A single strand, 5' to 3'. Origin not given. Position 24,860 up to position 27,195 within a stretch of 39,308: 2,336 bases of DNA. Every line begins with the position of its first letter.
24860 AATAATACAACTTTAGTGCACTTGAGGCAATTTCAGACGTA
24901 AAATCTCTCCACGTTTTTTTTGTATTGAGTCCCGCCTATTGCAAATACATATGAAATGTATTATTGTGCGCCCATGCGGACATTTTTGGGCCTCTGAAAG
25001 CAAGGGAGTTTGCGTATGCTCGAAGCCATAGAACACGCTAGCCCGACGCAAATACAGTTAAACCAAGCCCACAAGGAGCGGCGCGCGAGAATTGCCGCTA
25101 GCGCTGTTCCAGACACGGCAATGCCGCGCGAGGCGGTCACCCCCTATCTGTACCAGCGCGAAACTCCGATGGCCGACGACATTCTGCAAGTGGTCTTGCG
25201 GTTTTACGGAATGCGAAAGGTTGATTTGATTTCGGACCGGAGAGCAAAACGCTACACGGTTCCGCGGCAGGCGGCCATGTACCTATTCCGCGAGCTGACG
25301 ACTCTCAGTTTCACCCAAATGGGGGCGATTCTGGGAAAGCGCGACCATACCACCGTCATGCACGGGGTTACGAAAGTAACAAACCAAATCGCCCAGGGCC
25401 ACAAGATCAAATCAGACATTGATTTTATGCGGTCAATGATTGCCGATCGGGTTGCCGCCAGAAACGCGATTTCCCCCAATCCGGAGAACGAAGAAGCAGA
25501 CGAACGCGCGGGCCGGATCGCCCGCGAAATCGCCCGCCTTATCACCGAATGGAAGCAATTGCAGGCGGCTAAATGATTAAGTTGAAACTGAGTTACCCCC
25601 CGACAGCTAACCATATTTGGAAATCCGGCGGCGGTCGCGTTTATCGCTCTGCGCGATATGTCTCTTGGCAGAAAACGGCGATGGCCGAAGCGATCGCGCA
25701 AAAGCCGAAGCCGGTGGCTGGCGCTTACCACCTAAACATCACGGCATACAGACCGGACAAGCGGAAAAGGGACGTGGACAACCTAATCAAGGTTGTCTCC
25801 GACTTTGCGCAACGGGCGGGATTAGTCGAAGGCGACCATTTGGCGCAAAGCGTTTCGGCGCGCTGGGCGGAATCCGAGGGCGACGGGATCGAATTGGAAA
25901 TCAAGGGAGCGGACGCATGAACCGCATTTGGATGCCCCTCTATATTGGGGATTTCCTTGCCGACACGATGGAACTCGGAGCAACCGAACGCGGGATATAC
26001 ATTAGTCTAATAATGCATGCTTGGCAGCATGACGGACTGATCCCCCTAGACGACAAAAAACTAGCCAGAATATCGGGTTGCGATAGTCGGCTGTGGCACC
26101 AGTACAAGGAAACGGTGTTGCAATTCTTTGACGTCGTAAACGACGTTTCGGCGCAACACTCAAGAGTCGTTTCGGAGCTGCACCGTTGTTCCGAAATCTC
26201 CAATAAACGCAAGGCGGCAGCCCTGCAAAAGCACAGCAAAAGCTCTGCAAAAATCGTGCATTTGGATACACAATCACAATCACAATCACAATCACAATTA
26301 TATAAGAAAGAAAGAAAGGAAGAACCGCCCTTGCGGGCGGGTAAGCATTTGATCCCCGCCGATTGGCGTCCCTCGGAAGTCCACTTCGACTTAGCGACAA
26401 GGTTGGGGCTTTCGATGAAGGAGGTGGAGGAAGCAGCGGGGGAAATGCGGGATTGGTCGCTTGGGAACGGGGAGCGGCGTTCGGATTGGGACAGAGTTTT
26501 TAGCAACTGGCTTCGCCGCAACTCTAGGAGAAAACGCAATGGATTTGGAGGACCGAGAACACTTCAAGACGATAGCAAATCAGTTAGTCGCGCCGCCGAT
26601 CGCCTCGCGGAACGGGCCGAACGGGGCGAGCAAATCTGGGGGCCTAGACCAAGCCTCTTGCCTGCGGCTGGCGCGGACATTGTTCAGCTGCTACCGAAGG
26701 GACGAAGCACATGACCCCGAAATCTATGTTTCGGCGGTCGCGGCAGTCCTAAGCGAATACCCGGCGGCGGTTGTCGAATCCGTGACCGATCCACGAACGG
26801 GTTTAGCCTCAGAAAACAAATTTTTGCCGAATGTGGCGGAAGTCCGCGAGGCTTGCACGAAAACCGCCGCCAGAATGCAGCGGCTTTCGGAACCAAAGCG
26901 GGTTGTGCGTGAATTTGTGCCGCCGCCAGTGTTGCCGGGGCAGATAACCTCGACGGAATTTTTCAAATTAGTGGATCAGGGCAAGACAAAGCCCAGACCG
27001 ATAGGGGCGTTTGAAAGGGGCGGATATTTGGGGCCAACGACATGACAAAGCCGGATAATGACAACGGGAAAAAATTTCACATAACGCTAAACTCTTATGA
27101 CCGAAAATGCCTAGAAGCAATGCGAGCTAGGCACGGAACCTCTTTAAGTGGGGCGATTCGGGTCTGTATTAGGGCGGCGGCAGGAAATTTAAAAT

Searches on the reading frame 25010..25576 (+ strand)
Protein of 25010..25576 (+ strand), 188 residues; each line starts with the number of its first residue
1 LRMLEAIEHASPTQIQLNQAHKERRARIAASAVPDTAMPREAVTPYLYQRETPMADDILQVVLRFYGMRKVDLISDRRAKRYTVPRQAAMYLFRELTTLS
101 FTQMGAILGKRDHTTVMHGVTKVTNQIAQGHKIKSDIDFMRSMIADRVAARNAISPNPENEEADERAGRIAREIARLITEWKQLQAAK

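Call 41: search_protein_families(library=pfam, proteins=[window:25010-25576:+], max_evalue=0.01)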
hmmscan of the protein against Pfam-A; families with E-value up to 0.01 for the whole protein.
window:25010-25576:+ (188 aa): 1 family
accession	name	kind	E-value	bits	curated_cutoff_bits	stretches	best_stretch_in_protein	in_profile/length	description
PF08299.17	Bac_DnaA_C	-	4.5e-23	81.5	31.5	1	56-123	2-69/69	Bacterial dnaA protein helix-turn-helix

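Call 42: search_protein_families(library=phrogs, proteins=[window:25010-25576:+], max_evalue=0.001)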
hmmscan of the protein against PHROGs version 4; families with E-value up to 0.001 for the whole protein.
window:25010-25576:+ (188 aa): 1 family
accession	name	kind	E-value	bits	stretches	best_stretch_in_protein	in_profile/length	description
phrog_16091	-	unknown function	0.0003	22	1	51-147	8-110/131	-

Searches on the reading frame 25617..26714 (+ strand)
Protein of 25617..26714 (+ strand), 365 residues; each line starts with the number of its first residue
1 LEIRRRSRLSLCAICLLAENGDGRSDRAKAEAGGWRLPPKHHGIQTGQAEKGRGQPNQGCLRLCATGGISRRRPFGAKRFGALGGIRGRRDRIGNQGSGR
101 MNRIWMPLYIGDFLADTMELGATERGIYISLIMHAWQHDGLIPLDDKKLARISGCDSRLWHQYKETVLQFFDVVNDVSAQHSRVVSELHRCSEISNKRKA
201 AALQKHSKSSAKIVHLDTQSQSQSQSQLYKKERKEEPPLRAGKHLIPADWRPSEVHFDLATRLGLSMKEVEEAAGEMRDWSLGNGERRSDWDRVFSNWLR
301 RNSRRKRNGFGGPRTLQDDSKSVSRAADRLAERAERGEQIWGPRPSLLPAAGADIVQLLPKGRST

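Call 41: search_protein_families(library=pfam, proteins=[window:25617-26714:+], max_evalue=0.01)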
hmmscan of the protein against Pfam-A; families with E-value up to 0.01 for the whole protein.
window:25617-26714:+ (365 aa): 2 families
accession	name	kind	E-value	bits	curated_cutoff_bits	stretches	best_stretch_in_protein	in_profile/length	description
PF07120.17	DUF1376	-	9e-21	74.5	30.1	1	105-188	2-85/86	Protein of unknown function (DUF1376)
PF17948.6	DnaT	-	0.0001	22.4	25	1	246-307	3-65/69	DnaT DNA-binding domain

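Call 42: search_protein_families(library=phrogs, proteins=[window:25617-26714:+], max_evalue=0.001)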
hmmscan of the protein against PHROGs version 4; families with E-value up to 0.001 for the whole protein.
window:25617-26714:+ (365 aa): 8 families
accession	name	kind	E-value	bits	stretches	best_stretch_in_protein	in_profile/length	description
phrog_3992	-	DNA, RNA and nucleotide metabolism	1.5e-23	84.9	1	105-232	7-131/345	primosomal protein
phrog_9327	-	DNA, RNA and nucleotide metabolism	2.3e-14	54.7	1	104-217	5-119/276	primosomal protein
phrog_6451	-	DNA, RNA and nucleotide metabolism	1.2e-12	49.2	1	105-217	3-114/272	primosomal protein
phrog_12767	-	unknown function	1.4e-11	45.4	1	105-211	3-107/324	-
phrog_21472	-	unknown function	2.6e-10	41.4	1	105-221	6-118/299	-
phrog_24353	-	unknown function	3.6e-06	27.5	1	103-159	7-62/294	-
phrog_1408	-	DNA, RNA and nucleotide metabolism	2.7e-05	24.8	1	199-329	149-273/302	replication initiation protein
phrog_4118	-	DNA, RNA and nucleotide metabolism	0.001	19.6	0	110-227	8-125/315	primosomal protein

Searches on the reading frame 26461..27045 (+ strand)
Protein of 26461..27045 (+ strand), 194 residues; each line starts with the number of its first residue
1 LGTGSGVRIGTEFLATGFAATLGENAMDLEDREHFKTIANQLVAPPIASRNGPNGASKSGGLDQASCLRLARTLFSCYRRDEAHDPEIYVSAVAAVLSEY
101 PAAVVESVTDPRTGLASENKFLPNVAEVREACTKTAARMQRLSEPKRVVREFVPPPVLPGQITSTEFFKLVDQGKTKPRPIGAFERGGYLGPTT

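Call 41: search_protein_families(library=pfam, proteins=[window:26461-27045:+], max_evalue=0.01)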
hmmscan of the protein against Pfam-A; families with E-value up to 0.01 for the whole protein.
window:26461-27045:+ (194 aa): 0 families

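Call 42: search_protein_families(library=phrogs, proteins=[window:26461-27045:+], max_evalue=0.001)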
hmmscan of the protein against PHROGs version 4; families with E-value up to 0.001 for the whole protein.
window:26461-27045:+ (194 aa): 1 family
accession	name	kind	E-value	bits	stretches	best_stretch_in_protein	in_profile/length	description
phrog_9804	-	unknown function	0.00091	20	0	89-137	32-77/214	-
